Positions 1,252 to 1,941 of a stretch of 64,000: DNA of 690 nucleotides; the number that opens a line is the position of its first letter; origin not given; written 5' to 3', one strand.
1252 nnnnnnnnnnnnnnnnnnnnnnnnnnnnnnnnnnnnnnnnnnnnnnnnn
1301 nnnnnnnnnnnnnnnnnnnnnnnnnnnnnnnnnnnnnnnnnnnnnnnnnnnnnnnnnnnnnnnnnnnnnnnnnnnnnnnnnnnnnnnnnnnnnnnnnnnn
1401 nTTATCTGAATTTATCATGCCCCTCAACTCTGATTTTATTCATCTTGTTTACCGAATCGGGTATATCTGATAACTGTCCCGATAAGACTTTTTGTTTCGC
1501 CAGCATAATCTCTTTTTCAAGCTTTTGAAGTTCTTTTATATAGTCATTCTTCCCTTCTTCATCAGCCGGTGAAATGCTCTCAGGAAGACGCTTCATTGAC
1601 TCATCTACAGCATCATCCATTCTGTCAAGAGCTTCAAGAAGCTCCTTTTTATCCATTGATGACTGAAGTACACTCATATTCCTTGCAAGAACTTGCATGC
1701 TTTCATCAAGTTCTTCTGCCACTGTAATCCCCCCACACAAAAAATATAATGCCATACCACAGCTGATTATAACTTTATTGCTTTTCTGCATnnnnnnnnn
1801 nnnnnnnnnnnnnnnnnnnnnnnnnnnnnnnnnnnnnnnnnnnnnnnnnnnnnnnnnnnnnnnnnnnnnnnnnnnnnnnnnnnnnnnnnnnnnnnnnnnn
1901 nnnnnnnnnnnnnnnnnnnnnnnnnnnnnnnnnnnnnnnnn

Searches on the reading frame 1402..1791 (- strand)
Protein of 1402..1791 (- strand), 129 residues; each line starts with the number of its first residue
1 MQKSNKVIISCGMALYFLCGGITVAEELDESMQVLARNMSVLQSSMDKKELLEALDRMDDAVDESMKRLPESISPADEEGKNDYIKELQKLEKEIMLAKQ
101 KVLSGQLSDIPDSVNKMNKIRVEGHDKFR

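Call 8: search_protein_families(library=pfam, proteins=[window:1402-1791:-], max_evalue=1)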
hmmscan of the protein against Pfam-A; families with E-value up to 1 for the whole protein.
window:1402-1791:- (129 aa): 10 families
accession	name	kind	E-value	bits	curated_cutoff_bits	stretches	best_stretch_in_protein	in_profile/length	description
PF07361.16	Cytochrom_B562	-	2e-14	54.5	30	1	27-129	1-102/102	Cytochrome b562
PF03999.17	MAP65_ASE1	-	0.007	15.6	26.9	1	26-127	48-147/477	Microtubule associated protein (MAP65/ASE1 family)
PF24270.1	HTH_Cmi2_C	-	0.011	16.4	27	1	84-117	35-67/125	Cmi2, C-terminal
PF01865.21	PhoU_div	-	0.021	14.6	24.4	1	24-105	108-171/214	Protein of unknown function DUF47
PF05130.17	FlgN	-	0.053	14.4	30.5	1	38-102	35-97/147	FlgN protein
PF13339.11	AATF-Che1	-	0.14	13.1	24.7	1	26-103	56-131/137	Apoptosis antagonizing transcription factor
PF09677.15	TrbI_Ftype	-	0.16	12.8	27.4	1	84-115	69-99/106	Type-F conjugative transfer system protein (TrbI_Ftype)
PF13864.11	Enkurin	-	0.34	11.9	23.6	1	28-99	21-89/92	Calmodulin-binding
PF17001.10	T3SS_basalb_I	-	0.74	10.7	32.4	0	24-59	32-67/94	Type III secretion basal body protein I, YscI, HrpB, PscI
PF08653.15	DASH_Dam1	-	0.79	10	26.6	0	26-45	6-25/56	DASH complex subunit Dam1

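Call 9: search_protein_families(library=ncbifam, proteins=[window:1402-1791:-], max_evalue=1)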
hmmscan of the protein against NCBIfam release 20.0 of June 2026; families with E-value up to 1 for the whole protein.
window:1402-1791:- (129 aa): 3 families
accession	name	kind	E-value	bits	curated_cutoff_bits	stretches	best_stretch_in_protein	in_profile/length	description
NF011632.3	PRK15058.1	equivalog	2.9e-17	63.1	130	1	6-129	2-127/127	cytochrome b562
NF008244.0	PRK11020.1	equivalog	0.075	13.5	110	1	51-118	5-71/120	YibL family ribosome-associated protein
NF002594.0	PRK02251.1-3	equivalog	0.078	12.6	389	1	26-75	83-131/191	cell division protein CrgA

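Call 15: find_homologous_proteins(query=window:1402-1791:-, max_evalue=0.00001)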
Query window:1402-1791:- (129 aa): 12 proteins with E <= 0.00001 among 153 candidates.
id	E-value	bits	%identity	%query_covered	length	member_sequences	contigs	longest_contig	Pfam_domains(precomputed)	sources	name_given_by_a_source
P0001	8.0e-73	260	99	100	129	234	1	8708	PF07361.17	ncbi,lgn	ncbi:cytochrome b562 [Escherichia coli]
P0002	1.3e-65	237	92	100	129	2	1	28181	PF07361.17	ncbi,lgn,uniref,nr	ncbi:cytochrome b562 [Escherichia coli]|uniref:cytochrome b562 n=1 Tax=Escherichia coli TaxID=562 Re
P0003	1.6e-65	236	91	100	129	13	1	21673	PF07361.17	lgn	-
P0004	5.7e-65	235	99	91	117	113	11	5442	PF07361.17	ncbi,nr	ncbi:cytochrome b562 family protein [Escherichia coli]|nr:cytochrome b562 family protein [Escherichi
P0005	1.2e-64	233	90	100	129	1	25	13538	PF07361.17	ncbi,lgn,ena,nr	ncbi:TPA: cytochrome b562 family protein [Escherichia coli]|nr:cytochrome b562 [Escherichia coli] HB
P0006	5.0e-63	228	90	100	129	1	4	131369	PF07361.17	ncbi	ncbi:UNVERIFIED_ORG: soluble cytochrome b562 [Citrobacter freundii]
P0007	1.9e-48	181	87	83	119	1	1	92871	-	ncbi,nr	ncbi:cytochrome b562 family protein [Escherichia coli]|nr:cytochrome b562 family protein [Escherichi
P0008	2.3e-47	178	89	82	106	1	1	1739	PF07361.17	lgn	-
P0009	3.5e-35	139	57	100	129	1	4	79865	PF07361.17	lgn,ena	-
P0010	2.0e-34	136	59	95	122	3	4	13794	PF07361.17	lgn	-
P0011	3.7e-33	132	88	60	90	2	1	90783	PF07361.17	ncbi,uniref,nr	ncbi:hypothetical protein [Escherichia coli]|uniref:hypothetical protein n=1 Tax=Escherichia coli Ta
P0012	1.4e-32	130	59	91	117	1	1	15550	PF07361.17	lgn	-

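Call 16: find_encoding_contigs(protein=P0009, flank=4000, max_places=4)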
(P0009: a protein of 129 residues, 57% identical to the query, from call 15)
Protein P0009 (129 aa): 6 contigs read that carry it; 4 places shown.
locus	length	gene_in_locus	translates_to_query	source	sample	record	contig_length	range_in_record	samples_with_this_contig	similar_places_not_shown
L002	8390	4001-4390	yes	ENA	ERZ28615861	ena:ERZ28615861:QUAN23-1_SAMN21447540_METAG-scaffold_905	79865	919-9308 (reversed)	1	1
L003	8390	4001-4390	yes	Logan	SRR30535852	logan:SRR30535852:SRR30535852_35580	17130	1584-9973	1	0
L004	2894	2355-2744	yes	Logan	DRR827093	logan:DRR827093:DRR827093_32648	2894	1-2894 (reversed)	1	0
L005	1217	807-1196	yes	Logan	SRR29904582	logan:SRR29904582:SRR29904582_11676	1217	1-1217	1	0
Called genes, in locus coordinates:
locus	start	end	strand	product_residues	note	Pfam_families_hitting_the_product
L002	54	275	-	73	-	-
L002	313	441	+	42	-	-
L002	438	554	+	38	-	-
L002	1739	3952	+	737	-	PF00141:peroxidase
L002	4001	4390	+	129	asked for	PF07361:Cytochrom_B562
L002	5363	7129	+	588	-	PF08479:POTRA_2, PF03865:ShlB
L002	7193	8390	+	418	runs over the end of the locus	PF05860:TPS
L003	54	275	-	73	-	-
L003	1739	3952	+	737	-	PF00141:peroxidase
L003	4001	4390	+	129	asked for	PF07361:Cytochrom_B562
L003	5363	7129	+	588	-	PF08479:POTRA_2, PF03865:ShlB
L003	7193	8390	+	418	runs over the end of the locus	PF05860:TPS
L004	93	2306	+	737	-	PF00141:peroxidase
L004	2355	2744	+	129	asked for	PF07361:Cytochrom_B562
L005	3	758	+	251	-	?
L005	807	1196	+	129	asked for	PF07361:Cytochrom_B562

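Call 17: find_encoding_contigs(protein=P0010, flank=4000, max_places=4)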
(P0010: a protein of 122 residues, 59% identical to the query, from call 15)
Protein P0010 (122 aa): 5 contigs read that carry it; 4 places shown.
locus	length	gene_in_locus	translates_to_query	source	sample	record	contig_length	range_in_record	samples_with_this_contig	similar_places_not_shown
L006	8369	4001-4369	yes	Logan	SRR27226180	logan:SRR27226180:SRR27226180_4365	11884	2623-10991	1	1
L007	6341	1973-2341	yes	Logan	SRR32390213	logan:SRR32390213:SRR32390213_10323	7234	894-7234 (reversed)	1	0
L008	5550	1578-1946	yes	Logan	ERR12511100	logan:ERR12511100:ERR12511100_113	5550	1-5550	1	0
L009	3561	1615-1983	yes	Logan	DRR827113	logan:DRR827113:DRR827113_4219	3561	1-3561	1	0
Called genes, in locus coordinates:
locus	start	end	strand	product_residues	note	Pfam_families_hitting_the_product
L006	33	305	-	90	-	-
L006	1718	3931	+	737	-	PF00141:peroxidase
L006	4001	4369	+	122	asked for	PF07361:Cytochrom_B562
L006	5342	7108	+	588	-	PF08479:POTRA_2, PF03865:ShlB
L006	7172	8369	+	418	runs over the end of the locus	PF05860:TPS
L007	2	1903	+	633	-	?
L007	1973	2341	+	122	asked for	PF07361:Cytochrom_B562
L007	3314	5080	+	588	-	PF08479:POTRA_2, PF03865:ShlB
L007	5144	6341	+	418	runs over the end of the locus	PF05860:TPS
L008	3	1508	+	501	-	?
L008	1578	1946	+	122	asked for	PF07361:Cytochrom_B562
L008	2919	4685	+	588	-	PF08479:POTRA_2, PF03865:ShlB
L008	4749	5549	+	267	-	?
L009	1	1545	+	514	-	?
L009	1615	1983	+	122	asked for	PF07361:Cytochrom_B562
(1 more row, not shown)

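Call 18: find_encoding_contigs(protein=P0012, flank=4000, max_places=3)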
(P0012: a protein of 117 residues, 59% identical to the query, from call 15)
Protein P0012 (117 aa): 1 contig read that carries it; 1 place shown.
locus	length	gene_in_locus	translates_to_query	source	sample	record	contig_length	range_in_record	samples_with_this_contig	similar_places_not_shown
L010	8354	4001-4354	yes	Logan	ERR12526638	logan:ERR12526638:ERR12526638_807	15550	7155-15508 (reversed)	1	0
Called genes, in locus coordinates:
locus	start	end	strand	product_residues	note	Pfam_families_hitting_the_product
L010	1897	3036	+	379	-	PF00141:peroxidase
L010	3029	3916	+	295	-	PF00141:peroxidase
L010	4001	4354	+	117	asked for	PF07361:Cytochrom_B562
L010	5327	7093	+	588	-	PF08479:POTRA_2, PF03865:ShlB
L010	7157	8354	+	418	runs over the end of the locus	PF05860:TPS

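Call 19: find_encoding_contigs(protein=P0005, flank=4000, max_places=4)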
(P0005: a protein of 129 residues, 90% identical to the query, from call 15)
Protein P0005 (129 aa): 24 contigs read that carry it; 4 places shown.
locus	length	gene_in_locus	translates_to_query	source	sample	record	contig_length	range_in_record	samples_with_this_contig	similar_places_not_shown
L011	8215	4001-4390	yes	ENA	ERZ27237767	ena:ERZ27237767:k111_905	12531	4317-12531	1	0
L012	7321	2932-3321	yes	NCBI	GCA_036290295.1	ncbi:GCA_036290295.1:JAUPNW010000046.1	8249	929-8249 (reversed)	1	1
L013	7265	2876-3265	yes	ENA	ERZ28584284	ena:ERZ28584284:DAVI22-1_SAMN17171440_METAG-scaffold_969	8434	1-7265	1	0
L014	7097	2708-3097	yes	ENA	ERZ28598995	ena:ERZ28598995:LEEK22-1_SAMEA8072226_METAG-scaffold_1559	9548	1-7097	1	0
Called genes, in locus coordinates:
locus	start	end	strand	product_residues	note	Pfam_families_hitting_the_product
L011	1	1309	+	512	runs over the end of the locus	PF13007:LZ_Tnp_IS66, PF13005:zf-IS66, PF03050:DDE_Tnp_IS66, PF13817:DDE_Tnp_IS66_C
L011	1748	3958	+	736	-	PF00141:peroxidase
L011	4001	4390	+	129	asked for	PF07361:Cytochrom_B562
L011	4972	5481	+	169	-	-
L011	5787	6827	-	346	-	PF13276:HTH_21, PF00665:rve, PF13683:rve_3, PF13333:rve_2 (weak)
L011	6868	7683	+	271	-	PF00665:rve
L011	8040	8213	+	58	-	?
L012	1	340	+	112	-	PF03050:DDE_Tnp_IS66, PF13817:DDE_Tnp_IS66_C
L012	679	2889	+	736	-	PF00141:peroxidase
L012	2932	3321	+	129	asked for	PF07361:Cytochrom_B562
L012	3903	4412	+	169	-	-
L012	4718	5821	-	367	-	PF01527:HTH_Tnp_1 (weak), PF13276:HTH_21, PF00665:rve, PF13683:rve_3, PF13333:rve_2 (weak)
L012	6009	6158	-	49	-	PF01848:HOK_GEF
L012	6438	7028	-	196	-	PF10881:DUF2726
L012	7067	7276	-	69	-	PF05321:HHA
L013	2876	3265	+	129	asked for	PF07361:Cytochrom_B562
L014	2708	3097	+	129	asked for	PF07361:Cytochrom_B562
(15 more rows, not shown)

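Call 32: search_protein_representatives(protein=window:1402-1791:-)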
Query: 129 residues. Proteins with E-value up to 0.001 (for the whole library): 17; up to 1e-10: 5; up to 1e-30: 1. The best 17 are listed.
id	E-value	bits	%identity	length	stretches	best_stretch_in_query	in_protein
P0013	3.2e-32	127.4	53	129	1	6-129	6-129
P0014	1.7e-23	99.4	46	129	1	7-129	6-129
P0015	1.0e-19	87.1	96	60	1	58-106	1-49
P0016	2.3e-14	69.9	60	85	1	17-81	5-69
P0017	1.2e-13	67.6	50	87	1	1-84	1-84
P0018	2.4e-09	53.8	36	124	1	23-129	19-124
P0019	3.7e-09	53.1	62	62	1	1-55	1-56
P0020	9.3e-07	45.4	33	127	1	26-129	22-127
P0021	2.0e-06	44.4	37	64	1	67-129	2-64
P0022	3.0e-06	43.8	32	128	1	15-129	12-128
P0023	4.1e-06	43.3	33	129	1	21-129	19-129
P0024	7.4e-06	42.5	41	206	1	62-129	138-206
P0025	9.6e-06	42.2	28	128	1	10-129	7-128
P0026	2.9e-05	40.6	22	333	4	25-81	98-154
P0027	1.1e-04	38.7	46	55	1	80-129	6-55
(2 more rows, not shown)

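Call 33: find_encoding_contigs(protein=P0013, flank=3500, max_places=3)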
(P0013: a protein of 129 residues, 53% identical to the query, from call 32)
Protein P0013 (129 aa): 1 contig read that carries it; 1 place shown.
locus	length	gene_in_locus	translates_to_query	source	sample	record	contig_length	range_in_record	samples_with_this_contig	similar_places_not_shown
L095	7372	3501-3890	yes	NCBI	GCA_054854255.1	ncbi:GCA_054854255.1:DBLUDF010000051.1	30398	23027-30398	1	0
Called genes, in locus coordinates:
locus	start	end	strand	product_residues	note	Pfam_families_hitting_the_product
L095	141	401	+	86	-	PF07262:CdiI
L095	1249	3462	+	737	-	PF00141:peroxidase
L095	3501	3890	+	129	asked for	PF07361:Cytochrom_B562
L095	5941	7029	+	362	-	PF13609:Porin_4, PF00267:Porin_1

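Call 34: find_encoding_contigs(protein=P0014, flank=3500, max_places=3)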
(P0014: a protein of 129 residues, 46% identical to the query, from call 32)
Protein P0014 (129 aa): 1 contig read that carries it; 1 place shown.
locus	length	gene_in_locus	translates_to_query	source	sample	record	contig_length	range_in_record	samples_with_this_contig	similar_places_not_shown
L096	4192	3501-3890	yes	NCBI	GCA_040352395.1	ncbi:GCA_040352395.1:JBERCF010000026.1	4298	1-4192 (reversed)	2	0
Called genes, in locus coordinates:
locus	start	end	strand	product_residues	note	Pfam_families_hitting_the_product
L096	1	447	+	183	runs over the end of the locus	PF00696:AA_kinase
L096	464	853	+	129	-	PF21986:AH_C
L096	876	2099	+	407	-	PF02133:Transp_cyt_pur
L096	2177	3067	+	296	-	PF00126:HTH_1, PF03466:LysR_substrate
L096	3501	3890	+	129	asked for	PF07361:Cytochrom_B562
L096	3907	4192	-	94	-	?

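Call 35: find_encoding_contigs(protein=P0018, flank=3500, max_places=3)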
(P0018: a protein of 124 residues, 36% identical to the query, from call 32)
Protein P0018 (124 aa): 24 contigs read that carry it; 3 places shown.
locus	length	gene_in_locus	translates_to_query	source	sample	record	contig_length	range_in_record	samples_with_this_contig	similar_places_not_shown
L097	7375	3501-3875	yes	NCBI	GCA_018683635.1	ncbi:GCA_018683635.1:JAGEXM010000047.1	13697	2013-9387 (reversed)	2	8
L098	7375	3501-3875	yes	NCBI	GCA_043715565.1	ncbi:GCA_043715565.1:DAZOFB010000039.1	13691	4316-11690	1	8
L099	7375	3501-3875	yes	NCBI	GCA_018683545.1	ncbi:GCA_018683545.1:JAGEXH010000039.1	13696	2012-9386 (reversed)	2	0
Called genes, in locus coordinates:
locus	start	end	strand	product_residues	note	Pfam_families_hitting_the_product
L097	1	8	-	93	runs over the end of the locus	-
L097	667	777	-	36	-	-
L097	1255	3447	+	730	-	PF00141:peroxidase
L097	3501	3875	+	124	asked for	PF07361:Cytochrom_B562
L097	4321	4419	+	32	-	-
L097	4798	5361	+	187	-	PF01548:DEDD_Tnp_IS110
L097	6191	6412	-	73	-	-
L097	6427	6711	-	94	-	-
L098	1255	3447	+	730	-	PF00141:peroxidase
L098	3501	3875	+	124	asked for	PF07361:Cytochrom_B562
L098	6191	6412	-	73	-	-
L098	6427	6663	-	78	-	-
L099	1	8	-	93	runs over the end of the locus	-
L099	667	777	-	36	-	-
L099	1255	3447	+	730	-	PF00141:peroxidase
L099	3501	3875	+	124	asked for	PF07361:Cytochrom_B562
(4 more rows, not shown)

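Call 36: find_encoding_contigs(protein=P0020, flank=3500, max_places=3)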
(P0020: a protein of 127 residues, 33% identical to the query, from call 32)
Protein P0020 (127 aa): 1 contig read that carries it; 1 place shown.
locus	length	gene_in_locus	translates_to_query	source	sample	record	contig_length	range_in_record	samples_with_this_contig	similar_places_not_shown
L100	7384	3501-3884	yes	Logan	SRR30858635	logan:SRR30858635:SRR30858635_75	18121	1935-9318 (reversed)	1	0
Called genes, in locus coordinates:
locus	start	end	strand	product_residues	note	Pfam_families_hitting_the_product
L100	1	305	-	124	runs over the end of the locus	PF05513:TraA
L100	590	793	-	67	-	PF05509:TraY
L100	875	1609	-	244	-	-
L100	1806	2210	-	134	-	PF05261:Tra_M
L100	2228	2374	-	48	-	-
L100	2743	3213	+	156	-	PF01464:SLT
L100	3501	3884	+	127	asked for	PF07361:Cytochrom_B562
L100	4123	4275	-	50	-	PF17496:DUF5431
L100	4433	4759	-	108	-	-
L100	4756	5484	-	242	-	PF06952:PsiA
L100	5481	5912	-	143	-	PF06290:PsiB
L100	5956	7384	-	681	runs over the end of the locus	PF02195:ParB_N (faint), PF17762:HTH_ParB (weak)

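Call 41: search_dna_similar(query=window:1402-1791:-, collection=plasmids, mode=protein, max_rows=40, rows=spread, max_evalue=0.001)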
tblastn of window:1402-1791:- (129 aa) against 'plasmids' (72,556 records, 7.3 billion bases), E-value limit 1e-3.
Records with a match: 581; places in all: 591; records where one place covers at least 80% of the query: 576.
Best place of each record, by identity: >=99% 446; 95-99% 14; 90-95% 12; 80-90% 5; <60% 104.
By first word of the organism name: Escherichia 570; Salmonella 5; Klebsiella 4; Shigella 2.
By predicted mobility (MOB-suite, as given by PLSDB): non-mobilizable 306; conjugative 181; mobilizable 94.
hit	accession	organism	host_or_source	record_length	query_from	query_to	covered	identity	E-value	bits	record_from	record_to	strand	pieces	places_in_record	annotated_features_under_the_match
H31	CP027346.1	Escherichia coli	stool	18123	1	129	100%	100.0%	7e-79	259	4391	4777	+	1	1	record has no annotation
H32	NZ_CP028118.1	Escherichia coli O111 str. RM9322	Creek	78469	1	129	100%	100.0%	7e-79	259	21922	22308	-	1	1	cytochrome b562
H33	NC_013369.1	Escherichia coli O26:H11 str. 11368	-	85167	1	129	100%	100.0%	7e-79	259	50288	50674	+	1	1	cytochrome b562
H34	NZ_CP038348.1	Escherichia coli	-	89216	1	129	100%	100.0%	7e-79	259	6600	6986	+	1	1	cytochrome b562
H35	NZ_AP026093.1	Escherichia coli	Homo sapiens,Cultured ...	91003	1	129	100%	100.0%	7e-79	259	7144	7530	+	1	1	cytochrome b562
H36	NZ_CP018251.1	Escherichia coli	Cattle faeces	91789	1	129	100%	100.0%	7e-79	259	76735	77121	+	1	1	cytochrome b562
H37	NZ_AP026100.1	Escherichia coli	Homo sapiens,Cultured ...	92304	1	129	100%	100.0%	7e-79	259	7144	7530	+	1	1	cytochrome b562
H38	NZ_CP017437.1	Escherichia coli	Cattle Hide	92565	1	129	100%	100.0%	7e-79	259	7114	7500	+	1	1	cytochrome b562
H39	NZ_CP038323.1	Escherichia coli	bovine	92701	1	129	100%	100.0%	7e-79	259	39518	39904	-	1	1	cytochrome b562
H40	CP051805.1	Escherichia coli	cattle,feces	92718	1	129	100%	100.0%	7e-79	259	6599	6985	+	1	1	cytochrome b562 family protein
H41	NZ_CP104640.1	Escherichia coli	-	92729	1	129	100%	100.0%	7e-79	259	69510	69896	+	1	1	cytochrome b562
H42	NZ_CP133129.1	Escherichia coli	-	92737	1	129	100%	100.0%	7e-79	259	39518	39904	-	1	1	cytochrome b562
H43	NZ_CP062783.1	Escherichia coli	Bovine Faeces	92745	1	129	100%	100.0%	7e-79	259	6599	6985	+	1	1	cytochrome b562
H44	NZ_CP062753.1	Escherichia coli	Bovine Faeces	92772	1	129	100%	100.0%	7e-79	259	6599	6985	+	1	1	cytochrome b562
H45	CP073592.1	Escherichia coli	Homo sapiens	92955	1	129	100%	100.0%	7e-79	259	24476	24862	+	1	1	cytochrome b562 family protein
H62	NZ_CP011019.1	Escherichia coli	Homo sapiens,Bacterial isolate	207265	1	129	100%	92.2%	4e-71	237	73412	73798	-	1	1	cytochrome b562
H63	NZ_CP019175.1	Salmonella enterica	environmental,sediment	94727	1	129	100%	55.0%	3e-36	137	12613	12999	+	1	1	cytochrome b562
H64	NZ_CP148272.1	Escherichia coli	Dog,single cell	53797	1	114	88%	52.6%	1e-28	115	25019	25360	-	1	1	cytochrome b562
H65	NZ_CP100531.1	Escherichia coli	Gallus gallus domesticus,whole ...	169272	1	129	100%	43.8%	9e-25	104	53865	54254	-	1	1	cytochrome b562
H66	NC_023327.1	Escherichia coli ACN001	-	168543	13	129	91%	45.3%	9e-25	104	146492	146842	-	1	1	cytochrome b562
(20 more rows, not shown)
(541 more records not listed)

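Call 42: get_annotated_region(hit=H63, flank=3000)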
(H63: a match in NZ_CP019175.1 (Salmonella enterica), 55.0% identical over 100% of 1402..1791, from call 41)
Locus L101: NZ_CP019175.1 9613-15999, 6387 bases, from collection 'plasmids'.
description: Salmonella enterica subsp. enterica serovar Give strain CFSAN024229 plasmid pCFSAN024229, complete sequence
organism: Salmonella enterica (NCBI taxid 46626)
taxonomy: Bacteria; Pseudomonadota; Gammaproteobacteria; Enterobacterales; Enterobacteriaceae; Salmonella; Salmonella enterica
host: -; source: environmental,sediment; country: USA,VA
typing (MOB-suite, as given by PLSDB): conjugative; replicon IncFIB,IncFII,IncI-gamma/K1; relaxase MOBF,MOBF; mating-pair formation MPF_F
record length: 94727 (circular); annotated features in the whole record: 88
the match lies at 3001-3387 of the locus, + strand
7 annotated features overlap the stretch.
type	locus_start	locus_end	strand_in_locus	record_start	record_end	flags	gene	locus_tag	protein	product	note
CDS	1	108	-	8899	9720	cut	-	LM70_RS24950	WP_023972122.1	helix-turn-helix domain-containing protein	GO:0006355 - regulation of DNA-templated transcription [Evidence IEA]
CDS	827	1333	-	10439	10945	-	sodC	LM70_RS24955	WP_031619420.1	superoxide dismutase family protein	-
CDS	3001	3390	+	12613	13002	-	-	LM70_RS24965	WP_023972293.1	cytochrome b562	GO:0022900 - electron transport chain [Evidence IEA]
CDS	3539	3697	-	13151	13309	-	-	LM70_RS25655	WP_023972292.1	hypothetical protein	-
CDS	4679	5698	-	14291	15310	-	repA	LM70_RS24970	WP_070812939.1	plasmid replication initiator RepA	-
CDS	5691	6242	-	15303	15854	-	repA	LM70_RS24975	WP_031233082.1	plasmid replication initiator RepA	-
CDS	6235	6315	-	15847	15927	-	tap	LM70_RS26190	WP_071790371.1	RepA leader peptide Tap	GO:0006276 - plasmid maintenance [Evidence IEA]; GO:0031556 - transcriptional attenuation by ribosome [Evidence IEA]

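Call 43: get_annotated_region(hit=H64, flank=3000)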
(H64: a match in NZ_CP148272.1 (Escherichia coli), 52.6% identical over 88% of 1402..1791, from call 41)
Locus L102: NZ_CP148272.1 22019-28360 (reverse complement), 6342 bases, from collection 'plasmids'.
description: Escherichia coli strain Z1323PEC0013 plasmid pZ1323PEC0013-4, complete sequence
organism: Escherichia coli (NCBI taxid 562)
taxonomy: Bacteria; Pseudomonadota; Gammaproteobacteria; Enterobacterales; Enterobacteriaceae; Escherichia; Escherichia coli
host: -; source: Dog,single cell; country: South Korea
typing (MOB-suite, as given by PLSDB): non-mobilizable; replicon IncFIA,IncFIC
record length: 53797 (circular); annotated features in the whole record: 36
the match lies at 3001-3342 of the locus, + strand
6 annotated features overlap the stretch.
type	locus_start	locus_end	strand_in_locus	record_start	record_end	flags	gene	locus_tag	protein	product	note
CDS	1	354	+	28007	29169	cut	-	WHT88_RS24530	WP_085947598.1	IS3-like element IS3 family transposase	GO:0006313 - DNA transposition [Evidence IEA]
CDS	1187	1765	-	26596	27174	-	-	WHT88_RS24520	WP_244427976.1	hypothetical protein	-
CDS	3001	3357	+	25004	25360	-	-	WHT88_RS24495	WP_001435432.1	cytochrome b562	GO:0022900 - electron transport chain [Evidence IEA]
CDS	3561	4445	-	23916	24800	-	-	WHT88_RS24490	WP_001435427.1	hypothetical protein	-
CDS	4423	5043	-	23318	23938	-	-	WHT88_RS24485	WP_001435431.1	hypothetical protein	-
CDS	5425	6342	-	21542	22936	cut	-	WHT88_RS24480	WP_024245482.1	YopT-type cysteine protease domain-containing protein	-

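Call 44: get_annotated_region(hit=H65, flank=3000)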
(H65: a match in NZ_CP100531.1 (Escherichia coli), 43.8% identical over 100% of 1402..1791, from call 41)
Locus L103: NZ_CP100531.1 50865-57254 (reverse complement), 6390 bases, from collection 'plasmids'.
description: Escherichia coli strain LH10-b-1 plasmid pLH10-b-1-A, complete sequence
organism: Escherichia coli (NCBI taxid 562)
taxonomy: Bacteria; Pseudomonadota; Gammaproteobacteria; Enterobacterales; Enterobacteriaceae; Escherichia; Escherichia coli
host: -; source: Gallus gallus domesticus,whole organism,pooled poultry feces; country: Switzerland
typing (MOB-suite, as given by PLSDB): conjugative; replicon IncK2/Z; relaxase MOBP,MOBP,MOBP; mating-pair formation MPF_I
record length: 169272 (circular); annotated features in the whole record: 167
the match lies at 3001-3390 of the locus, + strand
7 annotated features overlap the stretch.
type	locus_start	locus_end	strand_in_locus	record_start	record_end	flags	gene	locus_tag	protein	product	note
CDS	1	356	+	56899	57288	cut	-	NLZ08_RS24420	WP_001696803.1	hypothetical protein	-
CDS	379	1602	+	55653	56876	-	-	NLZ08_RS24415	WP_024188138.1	cytosine permease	-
CDS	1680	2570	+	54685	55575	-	-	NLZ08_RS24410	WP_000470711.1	LysR substrate-binding domain-containing protein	-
CDS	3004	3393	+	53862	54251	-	-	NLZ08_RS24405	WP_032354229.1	cytochrome b562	GO:0022900 - electron transport chain [Evidence IEA]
CDS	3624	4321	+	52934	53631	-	-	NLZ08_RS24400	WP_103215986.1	IS1-like element IS1A family transposase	-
CDS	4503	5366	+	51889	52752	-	-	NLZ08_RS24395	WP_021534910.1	endonuclease/exonuclease/phosphatase family protein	-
CDS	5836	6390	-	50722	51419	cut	-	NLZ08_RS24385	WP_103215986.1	IS1-like element IS1A family transposase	-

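Call 45: get_annotated_region(hit=H66, flank=3000)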
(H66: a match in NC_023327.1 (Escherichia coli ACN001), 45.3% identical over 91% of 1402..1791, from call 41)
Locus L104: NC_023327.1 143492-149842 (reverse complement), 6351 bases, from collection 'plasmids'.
description: Escherichia coli ACN001 plasmid pACN001-B, complete sequence
organism: Escherichia coli ACN001 (NCBI taxid 1311757)
taxonomy: Bacteria; Pseudomonadota; Gammaproteobacteria; Enterobacterales; Enterobacteriaceae; Escherichia; Escherichia coli; Escherichia coli ACN001
host: -; source: -; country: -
typing (MOB-suite, as given by PLSDB): conjugative; replicon IncFIB,IncFIC,rep_cluster_2244,rep_cluster_2313; relaxase MOBF,MOBF; mating-pair formation MPF_F
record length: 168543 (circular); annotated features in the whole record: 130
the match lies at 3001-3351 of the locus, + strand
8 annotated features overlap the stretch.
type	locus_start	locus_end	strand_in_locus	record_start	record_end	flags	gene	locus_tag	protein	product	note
CDS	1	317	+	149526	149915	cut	-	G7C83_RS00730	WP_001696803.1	hypothetical protein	-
CDS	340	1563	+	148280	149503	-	-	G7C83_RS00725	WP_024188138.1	cytosine permease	-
CDS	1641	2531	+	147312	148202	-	-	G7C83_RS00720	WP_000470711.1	LysR substrate-binding domain-containing protein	-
CDS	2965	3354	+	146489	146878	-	-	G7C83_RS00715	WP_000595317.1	cytochrome b562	GO:0022900 - electron transport chain [Evidence IEA]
CDS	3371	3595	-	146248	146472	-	-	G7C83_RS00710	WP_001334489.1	hypothetical protein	-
CDS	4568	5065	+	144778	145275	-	-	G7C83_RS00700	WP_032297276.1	ATP-binding cassette domain-containing protein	-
CDS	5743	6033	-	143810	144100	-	-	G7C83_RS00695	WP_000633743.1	hypothetical protein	-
CDS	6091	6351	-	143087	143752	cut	-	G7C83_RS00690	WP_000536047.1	ProQ/FINO family protein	-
